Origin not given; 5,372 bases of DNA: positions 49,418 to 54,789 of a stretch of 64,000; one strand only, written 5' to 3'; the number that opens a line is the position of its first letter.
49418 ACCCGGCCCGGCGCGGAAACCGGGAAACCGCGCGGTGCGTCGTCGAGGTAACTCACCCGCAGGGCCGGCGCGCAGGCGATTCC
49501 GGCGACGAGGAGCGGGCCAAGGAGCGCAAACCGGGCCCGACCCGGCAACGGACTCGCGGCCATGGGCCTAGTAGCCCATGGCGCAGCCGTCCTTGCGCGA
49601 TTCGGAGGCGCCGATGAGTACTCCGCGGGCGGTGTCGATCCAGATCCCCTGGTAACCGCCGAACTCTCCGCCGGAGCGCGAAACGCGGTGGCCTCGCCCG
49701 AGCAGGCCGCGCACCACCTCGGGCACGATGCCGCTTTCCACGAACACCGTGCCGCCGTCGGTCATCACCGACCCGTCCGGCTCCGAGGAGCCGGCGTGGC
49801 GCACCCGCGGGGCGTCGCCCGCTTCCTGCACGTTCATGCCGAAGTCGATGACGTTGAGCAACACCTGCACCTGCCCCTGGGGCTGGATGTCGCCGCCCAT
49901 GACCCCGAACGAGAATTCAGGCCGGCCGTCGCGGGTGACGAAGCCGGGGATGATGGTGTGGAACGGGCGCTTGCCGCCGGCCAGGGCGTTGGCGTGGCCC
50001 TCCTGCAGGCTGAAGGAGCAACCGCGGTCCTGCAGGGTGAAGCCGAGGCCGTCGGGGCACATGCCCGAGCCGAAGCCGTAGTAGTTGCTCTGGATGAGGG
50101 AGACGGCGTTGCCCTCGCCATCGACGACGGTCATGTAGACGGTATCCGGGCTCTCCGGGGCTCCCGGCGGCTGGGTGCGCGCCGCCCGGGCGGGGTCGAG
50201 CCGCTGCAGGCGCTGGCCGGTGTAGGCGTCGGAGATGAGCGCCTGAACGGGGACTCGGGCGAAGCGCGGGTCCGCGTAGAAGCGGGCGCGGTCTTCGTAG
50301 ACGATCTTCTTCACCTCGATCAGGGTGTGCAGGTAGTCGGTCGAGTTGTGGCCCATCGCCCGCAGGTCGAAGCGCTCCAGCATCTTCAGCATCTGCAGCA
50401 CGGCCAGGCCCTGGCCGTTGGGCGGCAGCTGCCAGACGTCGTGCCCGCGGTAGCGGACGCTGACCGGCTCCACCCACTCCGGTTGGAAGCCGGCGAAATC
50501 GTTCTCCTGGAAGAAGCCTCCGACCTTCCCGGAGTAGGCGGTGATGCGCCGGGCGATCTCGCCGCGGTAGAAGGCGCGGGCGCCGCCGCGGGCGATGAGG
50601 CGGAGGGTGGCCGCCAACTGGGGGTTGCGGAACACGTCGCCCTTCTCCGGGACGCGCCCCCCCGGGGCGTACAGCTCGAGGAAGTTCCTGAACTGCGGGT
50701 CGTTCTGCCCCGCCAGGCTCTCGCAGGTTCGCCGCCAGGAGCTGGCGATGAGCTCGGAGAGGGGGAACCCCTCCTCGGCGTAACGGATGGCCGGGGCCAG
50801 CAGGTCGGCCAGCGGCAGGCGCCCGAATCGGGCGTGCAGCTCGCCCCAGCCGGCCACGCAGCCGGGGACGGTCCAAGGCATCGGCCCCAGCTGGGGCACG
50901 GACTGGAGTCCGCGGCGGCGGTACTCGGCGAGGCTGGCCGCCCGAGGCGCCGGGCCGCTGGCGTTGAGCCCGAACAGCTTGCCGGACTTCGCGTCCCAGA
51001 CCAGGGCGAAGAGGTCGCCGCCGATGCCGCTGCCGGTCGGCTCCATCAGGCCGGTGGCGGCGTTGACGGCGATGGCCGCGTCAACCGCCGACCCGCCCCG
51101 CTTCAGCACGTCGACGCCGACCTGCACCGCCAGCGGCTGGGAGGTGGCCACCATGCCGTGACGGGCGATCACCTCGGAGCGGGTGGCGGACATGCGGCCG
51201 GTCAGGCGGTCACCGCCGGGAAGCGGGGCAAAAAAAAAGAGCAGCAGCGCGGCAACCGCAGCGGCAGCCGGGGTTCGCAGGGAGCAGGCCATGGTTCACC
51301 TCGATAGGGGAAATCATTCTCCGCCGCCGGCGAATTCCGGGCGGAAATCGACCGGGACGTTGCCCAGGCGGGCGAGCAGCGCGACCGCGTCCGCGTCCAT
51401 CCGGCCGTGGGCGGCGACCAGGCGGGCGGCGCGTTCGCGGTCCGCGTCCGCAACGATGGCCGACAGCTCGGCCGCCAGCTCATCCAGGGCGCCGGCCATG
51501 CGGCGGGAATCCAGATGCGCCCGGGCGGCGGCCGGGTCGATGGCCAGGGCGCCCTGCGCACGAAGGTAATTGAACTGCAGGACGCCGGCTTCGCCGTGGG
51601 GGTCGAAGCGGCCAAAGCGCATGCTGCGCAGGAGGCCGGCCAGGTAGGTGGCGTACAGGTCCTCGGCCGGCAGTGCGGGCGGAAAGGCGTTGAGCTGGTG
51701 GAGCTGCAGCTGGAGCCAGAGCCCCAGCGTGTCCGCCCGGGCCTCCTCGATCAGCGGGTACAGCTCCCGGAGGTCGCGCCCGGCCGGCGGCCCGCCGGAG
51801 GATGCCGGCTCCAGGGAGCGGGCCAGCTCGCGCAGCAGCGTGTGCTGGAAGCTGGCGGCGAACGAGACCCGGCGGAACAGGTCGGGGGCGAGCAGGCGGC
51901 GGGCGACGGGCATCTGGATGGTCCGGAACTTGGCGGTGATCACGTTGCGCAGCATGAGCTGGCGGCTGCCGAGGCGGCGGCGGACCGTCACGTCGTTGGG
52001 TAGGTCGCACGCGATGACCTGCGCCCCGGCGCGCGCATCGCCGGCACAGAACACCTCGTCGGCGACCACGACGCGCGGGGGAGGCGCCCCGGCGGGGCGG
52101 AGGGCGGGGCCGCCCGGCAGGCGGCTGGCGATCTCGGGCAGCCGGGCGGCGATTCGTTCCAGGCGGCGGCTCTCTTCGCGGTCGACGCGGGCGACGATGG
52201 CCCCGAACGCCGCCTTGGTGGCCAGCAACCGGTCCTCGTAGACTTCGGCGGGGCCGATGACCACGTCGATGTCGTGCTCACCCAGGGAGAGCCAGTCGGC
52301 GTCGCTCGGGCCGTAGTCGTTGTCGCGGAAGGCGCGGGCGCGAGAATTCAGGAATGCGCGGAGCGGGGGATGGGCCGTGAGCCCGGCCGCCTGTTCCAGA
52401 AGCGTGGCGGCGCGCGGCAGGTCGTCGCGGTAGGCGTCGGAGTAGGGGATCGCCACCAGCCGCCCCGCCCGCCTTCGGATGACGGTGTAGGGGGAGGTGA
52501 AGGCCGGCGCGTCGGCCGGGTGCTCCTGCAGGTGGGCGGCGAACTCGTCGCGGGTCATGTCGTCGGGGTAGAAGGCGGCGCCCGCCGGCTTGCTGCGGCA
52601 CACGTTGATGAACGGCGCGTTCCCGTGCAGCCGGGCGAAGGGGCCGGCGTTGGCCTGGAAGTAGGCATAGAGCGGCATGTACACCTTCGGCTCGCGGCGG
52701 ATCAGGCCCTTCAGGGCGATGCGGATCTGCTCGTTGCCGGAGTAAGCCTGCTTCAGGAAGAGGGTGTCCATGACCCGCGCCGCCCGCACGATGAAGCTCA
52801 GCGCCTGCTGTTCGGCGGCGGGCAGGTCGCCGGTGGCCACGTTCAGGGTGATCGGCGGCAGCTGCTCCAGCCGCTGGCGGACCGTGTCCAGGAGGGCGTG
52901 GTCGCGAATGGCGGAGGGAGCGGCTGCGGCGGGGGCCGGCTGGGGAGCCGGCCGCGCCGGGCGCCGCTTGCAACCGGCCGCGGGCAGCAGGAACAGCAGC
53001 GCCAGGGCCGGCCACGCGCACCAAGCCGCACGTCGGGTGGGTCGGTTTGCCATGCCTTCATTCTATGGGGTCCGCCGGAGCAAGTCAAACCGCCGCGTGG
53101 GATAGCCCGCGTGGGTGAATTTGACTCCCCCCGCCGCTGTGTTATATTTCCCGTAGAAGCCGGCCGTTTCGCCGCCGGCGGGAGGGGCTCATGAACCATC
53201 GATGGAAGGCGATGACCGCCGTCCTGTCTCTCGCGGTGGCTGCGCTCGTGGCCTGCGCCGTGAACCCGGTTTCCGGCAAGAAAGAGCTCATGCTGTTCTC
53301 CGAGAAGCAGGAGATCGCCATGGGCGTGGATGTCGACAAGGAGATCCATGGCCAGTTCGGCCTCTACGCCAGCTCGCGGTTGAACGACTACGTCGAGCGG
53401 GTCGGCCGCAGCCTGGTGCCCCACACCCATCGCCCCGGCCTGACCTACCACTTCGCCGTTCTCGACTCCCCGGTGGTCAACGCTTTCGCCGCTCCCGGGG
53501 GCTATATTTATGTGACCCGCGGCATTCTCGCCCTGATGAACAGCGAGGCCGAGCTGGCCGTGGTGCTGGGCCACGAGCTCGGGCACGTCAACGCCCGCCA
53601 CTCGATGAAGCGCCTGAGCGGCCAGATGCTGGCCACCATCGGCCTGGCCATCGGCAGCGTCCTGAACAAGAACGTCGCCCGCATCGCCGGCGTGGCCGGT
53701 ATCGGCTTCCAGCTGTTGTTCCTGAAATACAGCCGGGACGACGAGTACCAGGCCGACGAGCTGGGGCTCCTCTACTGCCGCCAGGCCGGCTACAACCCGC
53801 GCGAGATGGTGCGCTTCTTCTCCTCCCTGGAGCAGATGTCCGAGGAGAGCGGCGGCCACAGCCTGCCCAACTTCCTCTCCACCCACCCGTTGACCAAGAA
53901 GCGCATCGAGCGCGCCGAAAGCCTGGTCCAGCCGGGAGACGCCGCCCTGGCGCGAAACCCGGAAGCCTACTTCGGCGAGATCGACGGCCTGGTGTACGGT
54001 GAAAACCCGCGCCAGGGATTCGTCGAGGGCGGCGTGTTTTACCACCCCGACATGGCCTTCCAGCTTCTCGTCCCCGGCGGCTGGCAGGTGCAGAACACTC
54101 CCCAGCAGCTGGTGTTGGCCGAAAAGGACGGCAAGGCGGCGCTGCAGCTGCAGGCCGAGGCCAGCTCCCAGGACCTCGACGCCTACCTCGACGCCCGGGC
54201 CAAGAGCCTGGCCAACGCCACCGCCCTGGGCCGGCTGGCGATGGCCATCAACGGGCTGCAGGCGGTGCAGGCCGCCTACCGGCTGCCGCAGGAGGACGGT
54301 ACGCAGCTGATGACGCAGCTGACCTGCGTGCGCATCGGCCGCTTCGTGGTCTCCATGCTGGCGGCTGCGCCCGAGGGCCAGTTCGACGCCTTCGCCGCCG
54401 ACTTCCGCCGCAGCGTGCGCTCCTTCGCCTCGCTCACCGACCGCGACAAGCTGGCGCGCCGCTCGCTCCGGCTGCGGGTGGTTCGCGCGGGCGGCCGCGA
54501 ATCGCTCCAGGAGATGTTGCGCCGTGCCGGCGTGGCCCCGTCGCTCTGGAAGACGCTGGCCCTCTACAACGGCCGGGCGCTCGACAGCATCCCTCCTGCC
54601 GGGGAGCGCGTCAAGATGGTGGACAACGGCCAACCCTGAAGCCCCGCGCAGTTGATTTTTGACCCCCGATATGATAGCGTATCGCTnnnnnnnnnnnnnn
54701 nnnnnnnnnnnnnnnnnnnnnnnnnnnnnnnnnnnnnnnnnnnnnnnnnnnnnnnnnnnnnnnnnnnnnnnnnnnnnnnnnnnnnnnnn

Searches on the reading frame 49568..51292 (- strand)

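Call 19: search_protein_families(library=pfam, proteins=[window:49568-51292:-], max_evalue=0.001)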
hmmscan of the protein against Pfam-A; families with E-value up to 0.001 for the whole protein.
window:49568-51292:- (574 aa): 1 family
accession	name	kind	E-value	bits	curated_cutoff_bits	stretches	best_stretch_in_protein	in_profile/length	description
PF01019.26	G_glu_transpept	-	7.7e-151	503.8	27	1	61-569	2-512/512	Gamma-glutamyltranspeptidase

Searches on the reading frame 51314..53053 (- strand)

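Call 19: search_protein_families(library=pfam, proteins=[window:51314-53053:-], max_evalue=0.001)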
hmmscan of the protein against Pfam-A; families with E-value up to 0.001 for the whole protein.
window:51314-53053:- (579 aa): 1 family
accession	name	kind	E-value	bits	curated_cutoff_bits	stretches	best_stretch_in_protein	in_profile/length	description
PF03571.21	Peptidase_M49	-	6.4e-05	22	21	1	201-378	95-269/548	Peptidase family M49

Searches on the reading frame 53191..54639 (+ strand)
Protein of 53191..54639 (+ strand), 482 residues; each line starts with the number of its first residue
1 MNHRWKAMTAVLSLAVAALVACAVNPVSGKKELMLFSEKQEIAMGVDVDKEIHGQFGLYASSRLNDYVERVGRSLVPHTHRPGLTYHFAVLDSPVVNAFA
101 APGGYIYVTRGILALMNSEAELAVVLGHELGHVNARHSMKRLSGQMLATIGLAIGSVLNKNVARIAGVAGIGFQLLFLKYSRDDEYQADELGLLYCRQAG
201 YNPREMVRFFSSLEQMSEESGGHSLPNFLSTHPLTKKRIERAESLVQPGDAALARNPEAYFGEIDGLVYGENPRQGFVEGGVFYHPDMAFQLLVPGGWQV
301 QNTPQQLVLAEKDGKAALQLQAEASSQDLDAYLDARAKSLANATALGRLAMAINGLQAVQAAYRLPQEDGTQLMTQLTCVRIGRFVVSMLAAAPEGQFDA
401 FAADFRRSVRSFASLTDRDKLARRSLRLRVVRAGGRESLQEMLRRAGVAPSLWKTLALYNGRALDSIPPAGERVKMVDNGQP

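Call 19: search_protein_families(library=pfam, proteins=[window:53191-54639:+], max_evalue=0.001)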
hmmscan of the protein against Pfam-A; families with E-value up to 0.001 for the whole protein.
window:53191-54639:+ (482 aa): 1 family
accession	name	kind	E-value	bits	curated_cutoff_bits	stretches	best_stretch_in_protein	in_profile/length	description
PF01435.24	Peptidase_M48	-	6.6e-40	137.4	20.3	1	64-244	3-184/186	Peptidase family M48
